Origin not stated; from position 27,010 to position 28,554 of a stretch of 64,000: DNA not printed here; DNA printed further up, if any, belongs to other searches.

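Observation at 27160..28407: In-frame fusion of an MBL-fold metallo-hydrolase domain to phosphopantetheine adenylyltransferase (CoaD)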

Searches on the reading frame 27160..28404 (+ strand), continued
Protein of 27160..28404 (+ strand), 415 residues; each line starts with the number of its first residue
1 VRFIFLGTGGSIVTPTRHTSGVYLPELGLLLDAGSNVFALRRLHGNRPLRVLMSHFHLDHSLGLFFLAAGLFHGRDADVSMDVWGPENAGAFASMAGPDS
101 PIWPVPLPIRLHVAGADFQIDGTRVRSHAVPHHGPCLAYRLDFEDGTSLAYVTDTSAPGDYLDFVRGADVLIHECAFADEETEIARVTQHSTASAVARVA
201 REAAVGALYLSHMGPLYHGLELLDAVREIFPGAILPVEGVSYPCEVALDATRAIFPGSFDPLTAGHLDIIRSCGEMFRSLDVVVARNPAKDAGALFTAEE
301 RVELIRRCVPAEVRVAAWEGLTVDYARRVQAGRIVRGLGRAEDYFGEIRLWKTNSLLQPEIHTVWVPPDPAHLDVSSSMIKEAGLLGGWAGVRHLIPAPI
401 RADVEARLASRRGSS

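Call 50: search_protein_families(library=ncbifam, proteins=[L010:6732-7682:+], max_evalue=0.00001)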
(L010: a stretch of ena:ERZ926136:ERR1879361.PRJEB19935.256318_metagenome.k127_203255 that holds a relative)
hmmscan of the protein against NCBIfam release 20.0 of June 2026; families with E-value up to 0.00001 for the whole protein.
L010:6732-7682:+ (317 aa): 22 families
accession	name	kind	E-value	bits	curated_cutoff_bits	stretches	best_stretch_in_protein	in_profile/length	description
NF045667.1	MTase_DVU1556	equivalog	1.1e-13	51.1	155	1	89-243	22-130/213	DVU_1556 family methyltransferase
TIGR01983.1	UbiG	equivalog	1.1e-13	51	102.95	1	79-185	39-149/228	bifunctional 2-polyprenyl-6-hydroxyphenol methylase/3-demethylubiquinol 3-O-methyltransferase UbiG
NF045823.1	PthPhpthDimycoMt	equivalog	1.9e-11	43.7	300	1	69-208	45-191/256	phthiotriol/phenolphthiotriol dimycocerosates methyltransferase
NF011650.0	PRK15068.1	equivalog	4.9e-11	42.1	209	1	85-183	118-221/324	tRNA 5-methoxyuridine(34)/uridine 5-oxyacetic acid(34) synthase CmoB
TIGR02072.1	BioC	equivalog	5.4e-11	42.8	184.95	1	90-184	35-129/244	malonyl-ACP O-methyltransferase BioC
NF007610.0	PRK10258.1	equivalog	5.5e-11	42.3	342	1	56-184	11-135/251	malonyl-ACP O-methyltransferase BioC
TIGR00452.1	TIGR00452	equivalog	6.2e-11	41.7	275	1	85-183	113-215/316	tRNA 5-methoxyuridine(34)/uridine 5-oxyacetic acid(34) synthase CmoB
TIGR02021.1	BchM-ChlM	equivalog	1.2e-10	41.2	158.9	1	85-180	48-148/218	magnesium protoporphyrin IX methyltransferase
NF047649.1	MTase_UXPK_star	exception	2.6e-09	36.5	460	1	90-185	78-179/283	methyltransferase/UXPK-star double selenoprotein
NF043040.1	corrin_prot_MT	hypoth_equivalog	4e-09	36.2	180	1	89-186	41-146/216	corrinoid protein-associated methyltransferase CpaM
NF045825.1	FAmtase_mtf2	equivalog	5.6e-09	35.6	400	1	85-186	54-157/248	fatty-acid O-methyltransferase Mtf2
NF041537.1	ArsM_AhpD_UU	exception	1e-08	34.4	510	1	89-185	76-178/345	arsenite methyltransferase/AhpD domain selenoprotein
NF001241.0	PRK00216.1-2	equivalog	1.9e-08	34.2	327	1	79-196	41-158/231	demethylmenaquinone methyltransferase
NF008823.0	PRK11873.1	subfamily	2.5e-08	33.7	263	1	89-186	77-180/272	arsenite methyltransferase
TIGR04290.1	meth_Rta_06860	hypoth_equivalog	4.8e-08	32.7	300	1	86-167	46-130/226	TIGR04290 family methyltransferase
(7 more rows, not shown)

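Call 64: search_protein_families(library=padloc, proteins=[window:27160-28404:+], max_evalue=0.01)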
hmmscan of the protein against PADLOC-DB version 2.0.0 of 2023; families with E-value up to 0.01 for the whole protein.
window:27160-28404:+ (415 aa): 0 families

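Call 65: search_protein_families(library=phrogs, proteins=[window:27160-28404:+], max_evalue=0.001)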
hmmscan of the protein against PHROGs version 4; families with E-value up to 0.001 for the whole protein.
window:27160-28404:+ (415 aa): 2 families
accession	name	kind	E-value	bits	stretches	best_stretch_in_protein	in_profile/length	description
phrog_29208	-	unknown function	1.1e-17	65.3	1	250-388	3-141/163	-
phrog_392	-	other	1.1e-10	42.5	1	3-183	8-175/348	metal-dependent hydrolase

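Call 71: find_related_loci(query=A1, collection=metagenome_contigs, flank=3000)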
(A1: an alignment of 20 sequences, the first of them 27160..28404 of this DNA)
Query A1 (415 aa) in metagenome_contigs; peptide patterns used: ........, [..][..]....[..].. (x = any residue, [..] = any of these).
153 stretches matched a pattern; 14 encode a relative of the query (tblastn E <= 1e-3); 14 distinct loci.
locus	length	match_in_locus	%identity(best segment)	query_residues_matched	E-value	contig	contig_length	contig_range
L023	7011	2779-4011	64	1-412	4e-180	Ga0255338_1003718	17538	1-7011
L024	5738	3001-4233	63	1-412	2e-176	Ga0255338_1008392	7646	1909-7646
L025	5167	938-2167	63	1-411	2e-170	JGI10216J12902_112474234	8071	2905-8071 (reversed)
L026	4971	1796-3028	61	1-412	2e-172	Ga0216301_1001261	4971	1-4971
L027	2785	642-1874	61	1-412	5e-172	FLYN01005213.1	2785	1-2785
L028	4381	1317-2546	60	1-411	2e-156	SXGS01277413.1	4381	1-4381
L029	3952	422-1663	56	1-415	3e-144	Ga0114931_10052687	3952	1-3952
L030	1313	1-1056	57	65-415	1e-144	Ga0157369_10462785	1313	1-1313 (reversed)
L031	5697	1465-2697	60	1-412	2e-162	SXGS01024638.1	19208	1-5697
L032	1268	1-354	69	294-411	8e-50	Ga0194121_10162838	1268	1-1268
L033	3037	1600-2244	43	1-215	9e-36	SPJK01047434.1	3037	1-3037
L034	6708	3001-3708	37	1-235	5e-34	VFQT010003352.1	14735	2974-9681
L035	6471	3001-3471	34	252-411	5e-21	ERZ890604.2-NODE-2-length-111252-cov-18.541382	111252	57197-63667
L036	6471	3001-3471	34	252-411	5e-21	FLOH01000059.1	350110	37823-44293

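Call 76: fold_search(model_id=the predicted structure, library=viral)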
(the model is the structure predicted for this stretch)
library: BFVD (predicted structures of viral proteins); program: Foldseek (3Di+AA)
matches with E <= 10: 642; with E <= 0.001: 47
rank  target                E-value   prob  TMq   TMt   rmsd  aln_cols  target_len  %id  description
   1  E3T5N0                4.9e-09  1.00  0.39  0.59   5.8       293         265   15  Putative metal-dependent hydrolase [Cafeteria roenbergensis virus (strain BV-PW1)]
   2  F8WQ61                2.4e-08  1.00  0.43  0.55   3.7       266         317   16  (no name in the UniProt tables at hand)
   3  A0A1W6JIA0            4.8e-08  1.00  0.35  0.59   5.3       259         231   12  Metallo-beta-lactamase domain-containing protein [Lactococcus phage AM6]
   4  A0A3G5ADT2            6.3e-08  1.00  0.41  0.35   7.2       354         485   12  Beta-lactamase superfamily domain [Hyperionvirus sp.]
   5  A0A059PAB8            1.6e-07  1.00  0.34  0.65   5.8       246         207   15  Putative hydrolase [Leuconostoc phage LN03]
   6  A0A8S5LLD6            2.1e-07  1.00  0.28  0.25  25.3       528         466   10  Putative exonuclease [Siphoviridae sp. ctKcB20]
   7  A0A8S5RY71            2.9e-07  1.00  0.30  0.64   4.7       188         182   15  Pyrroloquinoline [Siphoviridae sp. ctEJG5]
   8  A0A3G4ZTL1            4.7e-07  1.00  0.42  0.39   7.8       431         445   11  Beta-lactamase superfamily domain [Terrestrivirus sp.]
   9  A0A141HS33            8.6e-07  1.00  0.42  0.70   4.0       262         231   13  (no name in the UniProt tables at hand)
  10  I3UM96                2.6e-06  1.00  0.31  0.35   5.1       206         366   16  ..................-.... protein [Colwellia phage 9A]
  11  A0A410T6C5            2.7e-06  1.00  0.30  0.26   3.2       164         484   16  (no name in the UniProt tables at hand)
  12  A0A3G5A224            2.7e-06  1.00  0.39  0.33   6.0       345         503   14  Beta-lactamase superfamily domain [Harvfovirus sp.]
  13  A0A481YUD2            2.9e-06  1.00  0.31  0.57   6.0       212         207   13  Uncharacterized protein [Marseillevirus LCMAC101]
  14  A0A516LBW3            9.0e-06  1.00  0.31  0.19   4.4       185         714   17  (no name in the UniProt tables at hand)
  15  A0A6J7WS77            1.2e-05  1.00  0.31  0.21   5.0       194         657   17  LysM domain-containing protein [uncultured Caudovirales phage]
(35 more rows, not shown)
